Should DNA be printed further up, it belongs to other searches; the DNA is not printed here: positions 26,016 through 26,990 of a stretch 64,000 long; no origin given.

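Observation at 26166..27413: GreA transcript-cleavage factor fused to a ~170-aa N-terminal domain with a UvrC-like GIY-YIG signature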

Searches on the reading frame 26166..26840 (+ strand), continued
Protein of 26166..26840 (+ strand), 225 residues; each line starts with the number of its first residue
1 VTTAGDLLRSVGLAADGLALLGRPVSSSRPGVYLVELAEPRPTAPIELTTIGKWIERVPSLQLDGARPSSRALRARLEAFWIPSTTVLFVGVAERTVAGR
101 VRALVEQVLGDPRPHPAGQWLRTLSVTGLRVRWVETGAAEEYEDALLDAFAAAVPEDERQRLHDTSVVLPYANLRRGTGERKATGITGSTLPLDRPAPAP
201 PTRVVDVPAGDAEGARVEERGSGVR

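Call 29: find_related_loci(query=A1, collection=genome_contigs, flank=4000)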
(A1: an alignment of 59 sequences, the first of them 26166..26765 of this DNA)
Query A1 (200 aa) in genome_contigs; peptide patterns used: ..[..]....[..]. (x = any residue, [..] = any of these).
490 stretches matched a pattern; 305 encode a relative of the query (tblastn E <= 1e-3); the best 80 are kept; 80 distinct loci.
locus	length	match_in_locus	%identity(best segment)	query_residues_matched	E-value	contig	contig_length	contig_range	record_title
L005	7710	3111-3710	85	1-200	2e-101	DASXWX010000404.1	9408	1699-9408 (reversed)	MAG TPA_asm: Candidatus Limnocylindrales bacterium isolate SMAG_U4782 k141_548856, whole genome shotgun sequence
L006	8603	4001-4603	76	1-200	1e-95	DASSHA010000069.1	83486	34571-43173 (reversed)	MAG TPA_asm: Candidatus Limnocylindrales bacterium isolate SMAG_U1047 k141_363996, whole genome shotgun sequence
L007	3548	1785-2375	63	4-200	6e-74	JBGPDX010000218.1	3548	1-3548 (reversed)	MAG: Candidatus Limnocylindria bacterium isolate OBJ_0618_050_14 k141_5601609_length_3548_cov_13.3463, whole genome shot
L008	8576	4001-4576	66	4-195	1e-70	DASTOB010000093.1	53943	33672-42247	MAG TPA_asm: Candidatus Limnocylindrales bacterium isolate SMAG_U2159 k141_806712, whole genome shotgun sequence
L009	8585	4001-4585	62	3-196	2e-69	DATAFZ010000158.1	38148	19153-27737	MAG TPA_asm: Candidatus Limnocylindrales bacterium isolate SMAG_U6816 k141_3509086, whole genome shotgun sequence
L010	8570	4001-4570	62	4-192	4e-68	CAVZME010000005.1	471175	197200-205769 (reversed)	MAG: uncultured Chloroflexia bacterium isolate MFD02159.bin.2.67 genome assembly, contig: contig_34421, whole genome sho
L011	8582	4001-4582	57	7-200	2e-67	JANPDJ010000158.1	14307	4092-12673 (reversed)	MAG: Chloroflexota bacterium isolate VAR_78_metabat_404 VAR_78_k141_69226, whole genome shotgun sequence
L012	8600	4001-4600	60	3-200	5e-67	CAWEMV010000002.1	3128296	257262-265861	MAG: uncultured Chloroflexia bacterium isolate MFD02360.bin.2.141 genome assembly, contig: contig_446, whole genome shot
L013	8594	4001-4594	55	4-200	8e-67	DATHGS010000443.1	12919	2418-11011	MAG TPA_asm: Candidatus Methylomirabilota bacterium isolate SMAG_U12480 k141_325735, whole genome shotgun sequence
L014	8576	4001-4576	60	1-192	3e-66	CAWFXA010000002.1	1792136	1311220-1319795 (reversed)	MAG: uncultured Chloroflexia bacterium isolate MFD06742.bin.1.113 genome assembly, contig: contig_4562, whole genome sho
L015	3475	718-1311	54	4-200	3e-66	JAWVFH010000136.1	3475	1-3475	MAG: Solirubrobacterales bacterium isolate BP_449 scaffold_4585882, whole genome shotgun sequence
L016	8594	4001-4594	58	1-197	2e-65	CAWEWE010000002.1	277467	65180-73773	MAG: uncultured Chloroflexia bacterium isolate MFD09206.bin.1.106 genome assembly, contig: contig_13732, whole genome sh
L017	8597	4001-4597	59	3-200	6e-65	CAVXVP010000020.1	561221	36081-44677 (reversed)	MAG: uncultured Chloroflexia bacterium isolate MFD06298.bin.2.198 genome assembly, contig: contig_48337, whole genome sh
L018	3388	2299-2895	59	1-195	1e-65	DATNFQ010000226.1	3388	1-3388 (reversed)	MAG TPA_asm: Patescibacteria group bacterium isolate SMAG_U11299 k141_4559831, whole genome shotgun sequence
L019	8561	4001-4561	61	4-189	1e-65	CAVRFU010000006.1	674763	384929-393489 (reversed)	MAG: uncultured Chloroflexia bacterium isolate MFD00392.bin.2.99 genome assembly, contig: contig_2239, whole genome shot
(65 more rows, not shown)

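Call 32: search_protein_families(library=phrogs, proteins=[window:26166-26840:+, P0030], max_evalue=1)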
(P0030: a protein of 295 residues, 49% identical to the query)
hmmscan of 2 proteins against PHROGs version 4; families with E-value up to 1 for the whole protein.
window:26166-26840:+ (225 aa): 0 families

P0030 (295 aa): 0 families

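Call 33: search_protein_families(library=padloc, proteins=[window:26166-26840:+, P0030], max_evalue=1)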
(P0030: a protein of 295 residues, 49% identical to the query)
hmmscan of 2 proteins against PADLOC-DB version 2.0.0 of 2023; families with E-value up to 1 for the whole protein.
window:26166-26840:+ (225 aa): 0 families

P0030 (295 aa): 0 families

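Call 58: predict_structure(alignment_id=A3)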
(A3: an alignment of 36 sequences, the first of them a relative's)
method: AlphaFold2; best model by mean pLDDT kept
length: 295 residues; sequences in the alignment: 36
mean_pLDDT: 78.3   pTM: 0.59
mean pLDDT of the five models: 78.3, 73.0, 70.3, 68.1, 65.7
residues with pLDDT >= 90: 85; 70-90: 144; 50-70: 28; < 50: 38
segments of 3 or more residues with pLDDT < 50: 174-184, 189-210
pLDDT, mean of each block of 10 residues (from residue 1): 92 95 88 93 91 86 79 87 88 89 85 62 90 94 86 87 72 46 48 32 33 71 93 91 83 73 75 89 83 63
secondary structure, 60 per line:
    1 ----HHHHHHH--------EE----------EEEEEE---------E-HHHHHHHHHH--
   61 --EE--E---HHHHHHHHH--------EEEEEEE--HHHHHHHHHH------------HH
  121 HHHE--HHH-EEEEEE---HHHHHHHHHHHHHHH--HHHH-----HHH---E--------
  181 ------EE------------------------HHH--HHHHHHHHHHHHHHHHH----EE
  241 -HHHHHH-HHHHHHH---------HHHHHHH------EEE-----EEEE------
elements in order: H5-11 E32-37 H49-58 H71-79 E88-94 H97-106 H119-123 E131-136 H140-154 H157-160 H218-234 H242-247 H249-255 H265-271 E278-280 E286-289

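Call 60: fold_search(model_id=the predicted structure, library=pdb)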
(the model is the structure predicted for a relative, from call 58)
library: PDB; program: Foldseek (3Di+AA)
matches with E <= 10: 95; with E <= 0.001: 0
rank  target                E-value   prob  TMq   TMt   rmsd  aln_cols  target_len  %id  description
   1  2cqk_MODEL_1_A        3.9e-01  0.25  0.16  0.37  11.6       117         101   13  Solution structure of the La domain of c-Mpl binding protein (released 2005-11-20)
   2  3o2p_E                8.6e-01  0.38  0.17  0.46   4.6        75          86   17  A Dual E3 Mechanism for Rub1 Ligation to Cdc53: Dcn1(P)-Cdc53(WHB) (released 2010-09-15)
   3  9ngx_MODEL_1_A        1.0e+00  0.23  0.15  0.34   6.1        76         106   13  Structure of the 5'SL-bound La Domain of the Human La-related Protein 6 (released 2025-08-06)
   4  3o6b_B                1.5e+00  0.16  0.14  0.44   4.6        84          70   15  A Dual E3 Mechanism for Rub1 Ligation to Cdc53: Dcn1(P)-Cdc53(WHB) low resolution (released 2010-09-15)
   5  6a6i_A                1.5e+00  0.11  0.14  0.33   8.3        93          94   15  Crystal structure of the winged-helix domain of Cockayne syndrome group B protein in complex with ubiquitin (released 2019-02-13)
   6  1yty_B                1.9e+00  0.16  0.15  0.23   5.9        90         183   10  Structural basis for recognition of UUUOH 3'-terminii of nascent RNA pol III transcripts by La autoantigen (released 2006-01-17)
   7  1yty_A                1.9e+00  0.13  0.15  0.22   5.8        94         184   10  Structural basis for recognition of UUUOH 3'-terminii of nascent RNA pol III transcripts by La autoantigen (released 2006-01-17)
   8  5ngm_AL               2.1e+00  0.05  0.10  0.20  10.3        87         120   18  2.9S structure of the 70S ribosome composing the S. aureus 100S complex (released 2017-10-04)
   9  8rxh_Sa               2.4e+00  0.09  0.16  0.30   8.7        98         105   17  CRYO-EM STRUCTURE OF LEISHMANIA MAJOR 80S RIBOSOME WITH A/P/E-site tRNA AND mRNA : PARENTAL STRAIN (released 2024-05-15)
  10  9e77_B                2.4e+00  0.07  0.12  0.15   6.5        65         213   17  Cryo-EM structure of CSN-N8 in complex with CSN5i-3 (released 2025-12-03)
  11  7oni_C                2.6e+00  0.14  0.16  0.09   5.0        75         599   13  Structure of Neddylated CUL5 C-terminal region-RBX2-ARIH2* (released 2021-09-15)
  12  9gc3_A                2.6e+00  0.13  0.16  0.10   5.9        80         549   15  yeast TFIIIC TauB subcomplex bound to a tRNA gene (released 2024-11-27)
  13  9qit_D                2.6e+00  0.02  0.11  0.09  12.2       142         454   16  Crystal structure of a D-lactate dehydrogenase in complex with D-lactate from Porcellio dilatatus (released 2025-12-03)
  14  6p4g_a                2.9e+00  0.09  0.14  0.36   5.9        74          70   19  Structure of a mammalian small ribosomal subunit in complex with the Israeli Acute Paralysis Virus IRES (Class 1) (released 2019-09-18)
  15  1zh5_A                3.1e+00  0.11  0.15  0.22   6.1        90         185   10  Structural basis for recognition of UUUOH 3'-terminii of nascent RNA pol III transcripts by La autoantigen (released 2006-01-17)
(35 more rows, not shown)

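Call 61: search_protein_representatives(alignment_id=A4)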
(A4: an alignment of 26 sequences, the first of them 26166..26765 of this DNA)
Query: 26 sequences, 294 profile positions. Proteins with E-value up to 0.001 (for the whole library): 1233; up to 1e-10: 888; up to 1e-30: 454. The best 150 are listed.
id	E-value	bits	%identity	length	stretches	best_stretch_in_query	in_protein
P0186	9.6e-109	380.1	-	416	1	6-282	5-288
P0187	8.8e-105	367.1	-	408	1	6-230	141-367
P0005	6.3e-103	361.0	-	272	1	4-271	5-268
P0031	1.2e-102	360.1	-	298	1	6-291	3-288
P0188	1.5e-101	356.5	-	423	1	7-284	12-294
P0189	6.9e-101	354.3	-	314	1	5-252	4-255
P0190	3.4e-100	352.0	-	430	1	6-282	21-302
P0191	5.2e-100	351.4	-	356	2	7-255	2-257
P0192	2.8e-99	349.0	-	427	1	4-256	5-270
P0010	1.2e-98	346.9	-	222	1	1-214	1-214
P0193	3.1e-97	342.3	-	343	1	5-262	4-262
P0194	1.2e-95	337.1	-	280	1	4-234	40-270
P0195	7.6e-94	331.2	-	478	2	4-270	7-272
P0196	7.3e-90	318.1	-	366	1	26-284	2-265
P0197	1.6e-86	307.1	-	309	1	12-206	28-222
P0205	2.9e-80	286.6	-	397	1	6-207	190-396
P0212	3.2e-74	266.7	-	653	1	6-229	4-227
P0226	1.2e-66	241.9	-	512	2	5-135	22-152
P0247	9.0e-59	216.0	-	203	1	6-195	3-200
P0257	3.0e-55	204.5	-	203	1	6-193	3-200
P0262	1.8e-54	201.9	-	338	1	6-237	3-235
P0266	1.0e-53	199.4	-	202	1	10-194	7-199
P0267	1.9e-53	198.6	-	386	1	6-231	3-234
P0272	1.4e-52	195.7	-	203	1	5-197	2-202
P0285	3.2e-51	191.2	-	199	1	6-196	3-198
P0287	4.2e-51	190.9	-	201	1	7-196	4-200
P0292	1.2e-50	189.3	-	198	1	6-195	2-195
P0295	4.1e-50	187.6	-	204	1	8-194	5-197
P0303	3.2e-49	184.7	-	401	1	6-208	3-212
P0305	3.4e-49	184.6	-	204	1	5-191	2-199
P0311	1.0e-48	183.0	-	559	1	6-213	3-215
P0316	3.2e-48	181.4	-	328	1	7-233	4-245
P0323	1.6e-47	179.1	-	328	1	6-231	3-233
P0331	4.1e-47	177.8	-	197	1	6-192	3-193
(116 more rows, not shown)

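Call 62: search_protein_families(library=pfam, proteins=[P0212, P0311, P0226, P0195, P0303, P0267, P0262, P0316, P0187, P0205], max_evalue=0.01)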
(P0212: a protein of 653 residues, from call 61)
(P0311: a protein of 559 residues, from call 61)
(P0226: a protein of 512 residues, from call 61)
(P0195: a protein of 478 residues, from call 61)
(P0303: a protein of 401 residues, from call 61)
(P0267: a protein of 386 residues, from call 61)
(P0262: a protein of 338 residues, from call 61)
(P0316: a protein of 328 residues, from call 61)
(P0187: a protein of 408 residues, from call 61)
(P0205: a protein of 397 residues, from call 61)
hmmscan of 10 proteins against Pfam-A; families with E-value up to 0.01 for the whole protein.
P0212 (653 aa): 1 family
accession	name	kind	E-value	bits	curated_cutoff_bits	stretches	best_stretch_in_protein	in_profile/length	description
PF03449.20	GreA_GreB_N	-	2.5e-22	79.3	24.5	1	286-342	3-59/71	Transcription elongation factor, N-terminal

P0311 (559 aa): 0 families

P0226 (512 aa): 1 family
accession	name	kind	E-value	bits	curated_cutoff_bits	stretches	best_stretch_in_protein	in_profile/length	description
PF03449.20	GreA_GreB_N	-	7.9e-27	93.7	24.5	1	291-359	3-71/71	Transcription elongation factor, N-terminal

P0195 (478 aa): 2 families
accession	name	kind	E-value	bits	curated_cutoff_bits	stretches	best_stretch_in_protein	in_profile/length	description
PF03449.20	GreA_GreB_N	-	4.2e-27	94.6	24.5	1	332-400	3-71/71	Transcription elongation factor, N-terminal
PF01272.25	GreA_GreB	-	1.3e-23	83.1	26.9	1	406-476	2-74/77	Transcription elongation factor, GreA/GreB, C-term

P0303 (401 aa): 0 families

P0267 (386 aa): 0 families

P0262 (338 aa): 0 families

P0316 (328 aa): 0 families

P0187 (408 aa): 0 families

P0205 (397 aa): 0 families

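Call 67: search_protein_families(library=pfam, proteins=[P0247, P0272, P0285, P0305, P0292, P0331, P0287, P0266, P0257, P0295], max_evalue=5)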
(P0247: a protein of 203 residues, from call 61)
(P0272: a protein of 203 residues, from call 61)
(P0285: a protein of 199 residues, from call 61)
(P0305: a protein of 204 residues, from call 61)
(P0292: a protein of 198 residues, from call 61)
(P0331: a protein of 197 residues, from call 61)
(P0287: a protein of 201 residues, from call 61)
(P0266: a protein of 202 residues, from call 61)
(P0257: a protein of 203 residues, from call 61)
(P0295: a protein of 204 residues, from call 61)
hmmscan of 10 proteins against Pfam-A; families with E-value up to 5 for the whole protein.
P0247 (203 aa): 1 family
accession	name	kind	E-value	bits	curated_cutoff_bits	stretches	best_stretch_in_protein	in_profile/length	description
PF20815.3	GIY_YIG_2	-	0.003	18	22.4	1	95-113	32-51/153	GIY-YIG catalytic domain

P0272 (203 aa): 3 families
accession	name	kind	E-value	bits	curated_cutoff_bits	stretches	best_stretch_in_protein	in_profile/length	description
PF10544.15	T5orf172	-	0.026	15.5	20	1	88-168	10-75/101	T5orf172 domain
PF01541.30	GIY-YIG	-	0.029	15.1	22.6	1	93-119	13-39/78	GIY-YIG catalytic domain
PF19239.5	GIY_YIG_domain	-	0.064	13.4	21.4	1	94-111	66-83/163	GIY-YIG domain-containing protein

P0285 (199 aa): 1 family
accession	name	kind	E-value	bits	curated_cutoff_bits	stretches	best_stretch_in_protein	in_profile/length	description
PF01541.30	GIY-YIG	-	0.11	13.3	22.6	1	91-113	11-33/78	GIY-YIG catalytic domain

P0305 (204 aa): 1 family
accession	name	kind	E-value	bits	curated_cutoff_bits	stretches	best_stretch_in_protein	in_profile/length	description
PF15611.11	EH_Signature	-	0.27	10.9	27.5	1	96-131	216-252/423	EH_Signature domain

P0292 (198 aa): 0 families

P0331 (197 aa): 0 families

P0287 (201 aa): 1 family
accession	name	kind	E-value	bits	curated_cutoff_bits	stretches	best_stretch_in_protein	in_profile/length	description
PF20815.3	GIY_YIG_2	-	0.086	13.3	22.4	1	90-115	28-54/153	GIY-YIG catalytic domain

P0266 (202 aa): 1 family
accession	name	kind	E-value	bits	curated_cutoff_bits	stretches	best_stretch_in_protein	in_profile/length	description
PF20815.3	GIY_YIG_2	-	0.026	14.9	22.4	1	92-113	31-52/153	GIY-YIG catalytic domain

P0257 (203 aa): 0 families

P0295 (204 aa): 0 families

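Call 71: list_cluster_members(proteins=[P0247, P0272, P0285, P0305, P0316, P0323, P0311, P0303, P0186, P0257])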
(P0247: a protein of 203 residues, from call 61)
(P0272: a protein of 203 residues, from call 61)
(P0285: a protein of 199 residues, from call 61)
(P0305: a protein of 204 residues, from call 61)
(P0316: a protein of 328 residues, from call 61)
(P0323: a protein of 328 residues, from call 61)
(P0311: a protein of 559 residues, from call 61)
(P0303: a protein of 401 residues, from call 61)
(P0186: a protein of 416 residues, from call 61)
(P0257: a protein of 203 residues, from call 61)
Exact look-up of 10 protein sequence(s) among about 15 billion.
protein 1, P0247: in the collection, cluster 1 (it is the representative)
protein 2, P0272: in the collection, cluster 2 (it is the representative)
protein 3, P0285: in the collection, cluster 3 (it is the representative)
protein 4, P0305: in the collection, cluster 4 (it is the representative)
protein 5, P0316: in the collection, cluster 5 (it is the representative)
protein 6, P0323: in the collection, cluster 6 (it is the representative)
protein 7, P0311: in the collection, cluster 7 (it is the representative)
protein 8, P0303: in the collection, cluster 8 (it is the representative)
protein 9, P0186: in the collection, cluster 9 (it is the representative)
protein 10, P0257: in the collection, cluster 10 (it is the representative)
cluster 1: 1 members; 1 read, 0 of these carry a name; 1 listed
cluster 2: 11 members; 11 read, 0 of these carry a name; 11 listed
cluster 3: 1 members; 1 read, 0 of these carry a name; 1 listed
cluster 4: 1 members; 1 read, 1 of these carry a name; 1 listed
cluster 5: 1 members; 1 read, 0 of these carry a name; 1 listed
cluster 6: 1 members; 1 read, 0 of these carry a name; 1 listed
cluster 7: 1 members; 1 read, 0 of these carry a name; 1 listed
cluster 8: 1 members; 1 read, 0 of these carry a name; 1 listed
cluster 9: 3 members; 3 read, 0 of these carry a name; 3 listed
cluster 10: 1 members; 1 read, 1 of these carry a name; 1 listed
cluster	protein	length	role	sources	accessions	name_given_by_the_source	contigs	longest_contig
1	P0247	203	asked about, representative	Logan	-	-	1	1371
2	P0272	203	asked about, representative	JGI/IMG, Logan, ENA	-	-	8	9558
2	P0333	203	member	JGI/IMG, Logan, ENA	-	-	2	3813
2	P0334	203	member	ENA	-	-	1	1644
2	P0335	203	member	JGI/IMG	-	-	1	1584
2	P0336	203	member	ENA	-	-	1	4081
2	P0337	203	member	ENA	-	-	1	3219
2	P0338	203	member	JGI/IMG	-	-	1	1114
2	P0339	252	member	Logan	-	-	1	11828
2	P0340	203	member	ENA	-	-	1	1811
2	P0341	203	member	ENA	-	-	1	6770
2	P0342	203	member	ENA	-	-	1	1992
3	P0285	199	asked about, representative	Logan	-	-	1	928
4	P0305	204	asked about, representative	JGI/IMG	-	hypothetical protein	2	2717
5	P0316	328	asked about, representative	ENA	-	-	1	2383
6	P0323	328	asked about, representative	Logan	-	-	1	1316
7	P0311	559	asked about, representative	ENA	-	-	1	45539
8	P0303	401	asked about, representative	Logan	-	-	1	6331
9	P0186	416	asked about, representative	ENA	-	-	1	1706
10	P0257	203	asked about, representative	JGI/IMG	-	hypothetical protein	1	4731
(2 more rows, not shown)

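Call 72: find_encoding_contigs(protein=P0272, flank=6000, max_places=4)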
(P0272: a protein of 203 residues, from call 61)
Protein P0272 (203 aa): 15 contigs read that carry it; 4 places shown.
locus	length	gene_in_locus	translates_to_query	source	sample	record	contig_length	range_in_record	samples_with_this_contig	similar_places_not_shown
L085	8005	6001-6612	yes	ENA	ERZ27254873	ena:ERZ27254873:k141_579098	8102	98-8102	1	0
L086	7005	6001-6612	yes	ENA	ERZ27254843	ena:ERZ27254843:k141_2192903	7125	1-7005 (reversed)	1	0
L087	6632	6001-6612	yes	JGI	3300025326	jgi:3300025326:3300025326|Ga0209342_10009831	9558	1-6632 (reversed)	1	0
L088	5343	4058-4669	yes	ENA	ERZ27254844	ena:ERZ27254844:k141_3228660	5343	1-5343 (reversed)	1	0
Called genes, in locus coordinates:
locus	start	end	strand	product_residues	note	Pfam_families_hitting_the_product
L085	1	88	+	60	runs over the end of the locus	?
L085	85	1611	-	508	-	-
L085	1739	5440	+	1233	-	PF13604:AAA_30 (faint)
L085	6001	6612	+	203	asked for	-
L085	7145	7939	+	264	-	PF00753:Lactamase_B, PF19583:ODP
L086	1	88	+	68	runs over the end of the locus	?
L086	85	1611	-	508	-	-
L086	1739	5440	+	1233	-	PF13604:AAA_30 (faint)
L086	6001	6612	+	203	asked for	-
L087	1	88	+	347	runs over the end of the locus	PF19587:DUF6094, PF08241:Methyltransf_11 (faint), PF13649:Methyltransf_25 (weak)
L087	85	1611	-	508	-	-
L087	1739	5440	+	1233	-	PF13604:AAA_30 (faint)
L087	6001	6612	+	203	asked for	-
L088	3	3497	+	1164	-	?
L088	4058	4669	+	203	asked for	-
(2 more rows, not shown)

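Call 73: find_encoding_contigs(protein=P0311, flank=8000, max_places=2)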
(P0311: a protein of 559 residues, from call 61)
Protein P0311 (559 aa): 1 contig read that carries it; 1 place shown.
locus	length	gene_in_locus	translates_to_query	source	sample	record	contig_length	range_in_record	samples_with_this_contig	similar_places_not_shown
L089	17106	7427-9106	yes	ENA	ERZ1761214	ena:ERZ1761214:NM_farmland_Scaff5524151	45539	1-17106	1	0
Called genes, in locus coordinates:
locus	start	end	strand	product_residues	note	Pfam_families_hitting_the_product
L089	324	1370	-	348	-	-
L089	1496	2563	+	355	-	PF01979:Amidohydro_1, PF07969:Amidohydro_3 (faint)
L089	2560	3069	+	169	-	PF04978:MST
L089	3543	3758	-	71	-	-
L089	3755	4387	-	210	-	-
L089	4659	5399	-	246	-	PF00481:PP2C (faint), PF13672:PP2C_2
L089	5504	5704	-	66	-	-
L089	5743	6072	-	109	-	-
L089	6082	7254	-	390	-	PF01381:HTH_3 (weak), PF13560:HTH_31, PF06114:Peptidase_M78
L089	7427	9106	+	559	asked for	-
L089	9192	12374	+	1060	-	PF04257:RecC_N, PF27451:RecC_4th, PF17946:RecC_C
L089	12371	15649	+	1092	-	PF00580:UvrD-helicase, PF13245:AAA_19, PF13604:AAA_30 (faint), PF12705:PDDEXK_1 (faint), PF13361:UvrD_C (weak), PF13538:UvrD_C_2 (faint)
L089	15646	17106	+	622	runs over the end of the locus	PF21185:RecD_N, PF00580:UvrD-helicase (faint), PF13086:AAA_11 (faint), PF13245:AAA_19, PF13604:AAA_30, PF01443:Viral_helicase1 (faint), PF18335:SH3_13 (weak), PF13538:UvrD_C_2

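Call 74: find_encoding_contigs(protein=P0257, flank=5000, max_places=2)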
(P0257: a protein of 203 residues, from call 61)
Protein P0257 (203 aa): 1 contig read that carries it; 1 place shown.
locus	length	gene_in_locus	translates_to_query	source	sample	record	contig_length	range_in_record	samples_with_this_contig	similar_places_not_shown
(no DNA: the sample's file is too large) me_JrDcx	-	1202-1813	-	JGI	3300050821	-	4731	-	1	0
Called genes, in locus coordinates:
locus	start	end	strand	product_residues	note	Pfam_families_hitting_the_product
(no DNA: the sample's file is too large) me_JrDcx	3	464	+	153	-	?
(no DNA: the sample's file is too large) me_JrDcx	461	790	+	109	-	-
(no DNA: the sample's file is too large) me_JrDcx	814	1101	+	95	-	-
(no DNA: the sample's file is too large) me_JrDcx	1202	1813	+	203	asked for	-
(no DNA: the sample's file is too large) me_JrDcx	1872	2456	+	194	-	-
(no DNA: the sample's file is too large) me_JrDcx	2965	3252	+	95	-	-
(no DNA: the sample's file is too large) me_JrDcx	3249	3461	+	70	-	-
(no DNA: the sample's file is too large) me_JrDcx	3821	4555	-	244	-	-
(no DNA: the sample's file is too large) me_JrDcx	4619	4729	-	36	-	?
